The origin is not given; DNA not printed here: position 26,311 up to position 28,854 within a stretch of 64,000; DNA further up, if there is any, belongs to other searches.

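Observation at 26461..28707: B12-radical SAM enzyme fused to a protein-L-isoaspartate-O-methyltransferase-like domain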

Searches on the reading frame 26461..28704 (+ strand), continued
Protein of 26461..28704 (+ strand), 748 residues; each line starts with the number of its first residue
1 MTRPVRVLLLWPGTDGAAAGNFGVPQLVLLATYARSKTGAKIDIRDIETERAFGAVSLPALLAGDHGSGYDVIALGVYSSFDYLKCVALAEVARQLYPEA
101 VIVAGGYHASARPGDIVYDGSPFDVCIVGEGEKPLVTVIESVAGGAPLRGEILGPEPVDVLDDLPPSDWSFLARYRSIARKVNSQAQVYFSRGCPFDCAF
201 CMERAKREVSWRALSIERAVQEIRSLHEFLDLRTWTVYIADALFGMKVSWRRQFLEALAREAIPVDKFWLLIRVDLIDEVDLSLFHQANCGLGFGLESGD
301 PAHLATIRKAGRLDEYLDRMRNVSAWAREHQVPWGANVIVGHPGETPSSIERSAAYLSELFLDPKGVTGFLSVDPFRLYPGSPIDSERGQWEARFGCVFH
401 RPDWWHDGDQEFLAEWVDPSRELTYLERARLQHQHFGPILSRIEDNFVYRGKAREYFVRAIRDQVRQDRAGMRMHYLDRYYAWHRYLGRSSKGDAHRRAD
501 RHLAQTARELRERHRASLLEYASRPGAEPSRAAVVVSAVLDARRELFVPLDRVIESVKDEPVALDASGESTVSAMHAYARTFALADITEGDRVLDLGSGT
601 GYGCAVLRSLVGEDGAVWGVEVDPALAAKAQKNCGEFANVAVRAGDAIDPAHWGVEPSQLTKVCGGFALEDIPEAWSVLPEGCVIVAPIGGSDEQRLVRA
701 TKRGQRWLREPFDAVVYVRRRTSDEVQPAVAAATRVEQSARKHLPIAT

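Call 57: fold_search(model_id=the predicted structure, library=pdb)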
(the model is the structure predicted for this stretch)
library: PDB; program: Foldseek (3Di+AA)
matches with E <= 10: 1727; with E <= 0.001: 224
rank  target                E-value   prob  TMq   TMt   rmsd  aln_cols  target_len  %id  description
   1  7kdx_B                2.7e-16  1.00  0.44  0.49   8.2       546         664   20  Crystal structure of Streptomyces tokunonesis TokK with hydroxycobalamin, 5'-deoxyadenosine, and methionine (released 2022-01-12)
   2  9n1d                  4.4e-16  1.00  0.45  0.53  10.8       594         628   15  Crystal structure of CysS from Corallococcus sp. CA054B with 5'-deoxyadenosine and methionine bound (released 2026-01-28)
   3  7kdy_A                4.9e-16  1.00  0.44  0.49   8.2       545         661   21  Crystal structure of Streptomyces tokunonesis TokK with hydroxycobalamin, 5'-deoxyadenosine, methionine, and (2R)-pant (released 2022-01-12)
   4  6wte_A                6.5e-16  1.00  0.42  0.54   7.0       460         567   16  Structure of radical S-adenosylmethionine methyltransferase, TsrM, from Kitasatospora setae with cobalamin and [4Fe-4S (released 2020-12-23)
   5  7kdx_A                7.2e-16  1.00  0.43  0.48   8.3       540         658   18  Crystal structure of Streptomyces tokunonesis TokK with hydroxycobalamin, 5'-deoxyadenosine, and methionine (released 2022-01-12)
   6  2yxe_B                8.6e-16  1.00  0.25  0.85   2.4       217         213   30  Crystal structure of L-isoaspartyl protein carboxyl methyltranferase (released 2007-10-30)
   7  6wtf_A                1.9e-15  1.00  0.42  0.56   5.2       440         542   18  Structure of radical S-adenosylmethionine methyltransferase, TsrM, from Kitasatospora setae with tryptophan substrate  (released 2020-12-23)
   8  9n1b                  2.3e-15  1.00  0.44  0.52   7.5       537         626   15  Crystal structure of CysS from Corallococcus sp. CA054B with 5'-deoxyadenosine, methionine, and pantetheinylated 3-metho (released 2026-01-28)
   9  6fd2_B                2.9e-15  1.00  0.42  0.67   8.7       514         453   20  Radical SAM 1,2-diol dehydratase AprD4 in complex with its substrate paromamine (released 2018-01-17)
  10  6fd2_A                3.3e-15  1.00  0.43  0.68   8.7       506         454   21  Radical SAM 1,2-diol dehydratase AprD4 in complex with its substrate paromamine (released 2018-01-17)
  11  6wte_B                3.4e-15  1.00  0.44  0.59   8.3       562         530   16  Structure of radical S-adenosylmethionine methyltransferase, TsrM, from Kitasatospora setae with cobalamin and [4Fe-4S (released 2020-12-23)
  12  7kdy_B                3.9e-15  1.00  0.44  0.49   8.2       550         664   20  Crystal structure of Streptomyces tokunonesis TokK with hydroxycobalamin, 5'-deoxyadenosine, methionine, and (2R)-pant (released 2022-01-12)
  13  9n1c                  7.5e-15  1.00  0.45  0.53   7.2       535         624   15  Crystal structure of CysS from Corallococcus sp. CA054B with 5'-deoxyadenosine, methionine, and pantetheinylated 3-ethox (released 2026-01-28)
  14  2yxe_A                8.9e-15  1.00  0.25  0.84   2.6       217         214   30  Crystal structure of L-isoaspartyl protein carboxyl methyltranferase (released 2007-10-30)
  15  9ccb                  1.2e-14  1.00  0.41  0.69   7.1       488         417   18  X-ray crystal structure of methyl-coenzyme M reductase glutamine methylase (MgmA) from Methanothermobacter marburgensis  (released 2025-01-01)
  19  4o29                  1.0e-13  1.00  0.25  0.84   3.4       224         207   26  PROTEIN-L-ISOASPARTATE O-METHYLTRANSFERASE from Pyrobaculum aerophilum in COMPLEX WITH S-ADENOSYL-L-HOMOCYSTEINE (released 2014-01-15)
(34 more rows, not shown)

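Call 63: list_cluster_members(proteins=[P0123, P0126, P0128, P0129, P0133, P0140, P0137, P0135])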
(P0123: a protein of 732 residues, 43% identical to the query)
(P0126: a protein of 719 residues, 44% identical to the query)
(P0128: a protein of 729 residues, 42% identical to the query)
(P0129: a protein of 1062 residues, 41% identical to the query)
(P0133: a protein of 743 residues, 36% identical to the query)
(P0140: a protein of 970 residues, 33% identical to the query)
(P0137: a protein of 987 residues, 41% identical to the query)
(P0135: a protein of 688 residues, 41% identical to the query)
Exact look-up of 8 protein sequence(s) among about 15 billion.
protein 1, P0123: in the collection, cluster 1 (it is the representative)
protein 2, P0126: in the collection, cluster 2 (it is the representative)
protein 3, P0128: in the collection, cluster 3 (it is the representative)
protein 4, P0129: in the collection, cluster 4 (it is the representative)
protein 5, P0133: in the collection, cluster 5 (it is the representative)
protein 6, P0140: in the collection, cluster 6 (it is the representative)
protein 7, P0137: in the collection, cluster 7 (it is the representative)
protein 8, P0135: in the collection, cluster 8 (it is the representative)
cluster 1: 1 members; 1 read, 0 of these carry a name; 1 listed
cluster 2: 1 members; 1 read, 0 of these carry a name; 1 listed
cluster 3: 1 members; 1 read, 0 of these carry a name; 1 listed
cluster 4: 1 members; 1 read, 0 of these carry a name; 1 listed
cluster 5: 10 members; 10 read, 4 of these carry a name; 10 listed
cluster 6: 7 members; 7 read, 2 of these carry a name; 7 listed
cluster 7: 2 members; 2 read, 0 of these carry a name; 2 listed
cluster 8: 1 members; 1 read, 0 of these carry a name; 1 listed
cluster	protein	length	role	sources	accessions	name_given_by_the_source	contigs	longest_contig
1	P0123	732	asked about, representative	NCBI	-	-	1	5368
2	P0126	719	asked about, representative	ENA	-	-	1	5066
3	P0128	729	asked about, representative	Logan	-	-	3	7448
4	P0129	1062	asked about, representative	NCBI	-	-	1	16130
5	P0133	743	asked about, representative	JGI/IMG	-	radical SAM superfamily enzyme YgiQ (UPF0313 family)/protein-L-isoaspartate ...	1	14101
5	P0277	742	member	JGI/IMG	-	radical SAM superfamily enzyme YgiQ (UPF0313 family)/protein-L-isoaspartate ...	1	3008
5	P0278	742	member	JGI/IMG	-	radical SAM superfamily enzyme YgiQ (UPF0313 family)/protein-L-isoaspartate ...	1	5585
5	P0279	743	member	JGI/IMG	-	radical SAM superfamily enzyme YgiQ (UPF0313 family)/protein-L-isoaspartate ...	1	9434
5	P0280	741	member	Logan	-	-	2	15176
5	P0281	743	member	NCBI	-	-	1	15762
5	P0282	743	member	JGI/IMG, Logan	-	-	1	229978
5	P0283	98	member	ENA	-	-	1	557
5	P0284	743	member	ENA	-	-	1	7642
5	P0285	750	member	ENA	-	-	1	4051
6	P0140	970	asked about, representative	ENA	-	-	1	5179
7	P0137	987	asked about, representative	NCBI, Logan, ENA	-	-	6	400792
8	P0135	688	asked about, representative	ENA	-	-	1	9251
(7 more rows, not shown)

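Call 74: find_encoding_contigs(protein=P0139, flank=5000, max_places=2)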
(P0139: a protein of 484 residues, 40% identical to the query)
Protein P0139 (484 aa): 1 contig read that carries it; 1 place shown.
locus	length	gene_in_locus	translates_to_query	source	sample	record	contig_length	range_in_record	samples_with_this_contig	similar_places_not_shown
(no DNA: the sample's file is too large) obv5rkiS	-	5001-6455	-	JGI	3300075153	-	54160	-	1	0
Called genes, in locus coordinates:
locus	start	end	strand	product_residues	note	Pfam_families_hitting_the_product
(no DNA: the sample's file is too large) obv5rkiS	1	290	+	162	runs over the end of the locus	-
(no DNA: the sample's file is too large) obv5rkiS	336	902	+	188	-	-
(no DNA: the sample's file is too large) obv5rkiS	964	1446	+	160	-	-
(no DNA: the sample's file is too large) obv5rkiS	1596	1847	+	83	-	-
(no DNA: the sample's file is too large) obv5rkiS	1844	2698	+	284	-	-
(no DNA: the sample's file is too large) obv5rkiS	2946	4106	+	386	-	-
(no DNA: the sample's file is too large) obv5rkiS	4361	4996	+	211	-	-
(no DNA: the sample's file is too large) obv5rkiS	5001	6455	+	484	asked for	PF02310:B12-binding, PF04055:Radical_SAM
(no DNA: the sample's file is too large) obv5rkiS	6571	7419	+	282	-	-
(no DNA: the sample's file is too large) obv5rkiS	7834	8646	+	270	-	-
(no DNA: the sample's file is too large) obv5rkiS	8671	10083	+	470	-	-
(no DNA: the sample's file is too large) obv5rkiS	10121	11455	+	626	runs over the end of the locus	PF02985:HEAT (faint)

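Call 75: find_encoding_contigs(protein=P0213, flank=5000, max_places=2)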
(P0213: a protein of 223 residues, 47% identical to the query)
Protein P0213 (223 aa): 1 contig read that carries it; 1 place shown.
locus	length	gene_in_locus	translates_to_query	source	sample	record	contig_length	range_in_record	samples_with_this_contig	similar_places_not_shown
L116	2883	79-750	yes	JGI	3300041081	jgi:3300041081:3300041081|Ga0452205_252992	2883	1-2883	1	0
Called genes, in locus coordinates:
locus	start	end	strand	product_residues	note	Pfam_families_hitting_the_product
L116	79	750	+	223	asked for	PF01135:PCMT, PF13847:Methyltransf_31, PF13649:Methyltransf_25 (weak)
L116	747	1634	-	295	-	-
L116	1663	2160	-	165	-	-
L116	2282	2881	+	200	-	?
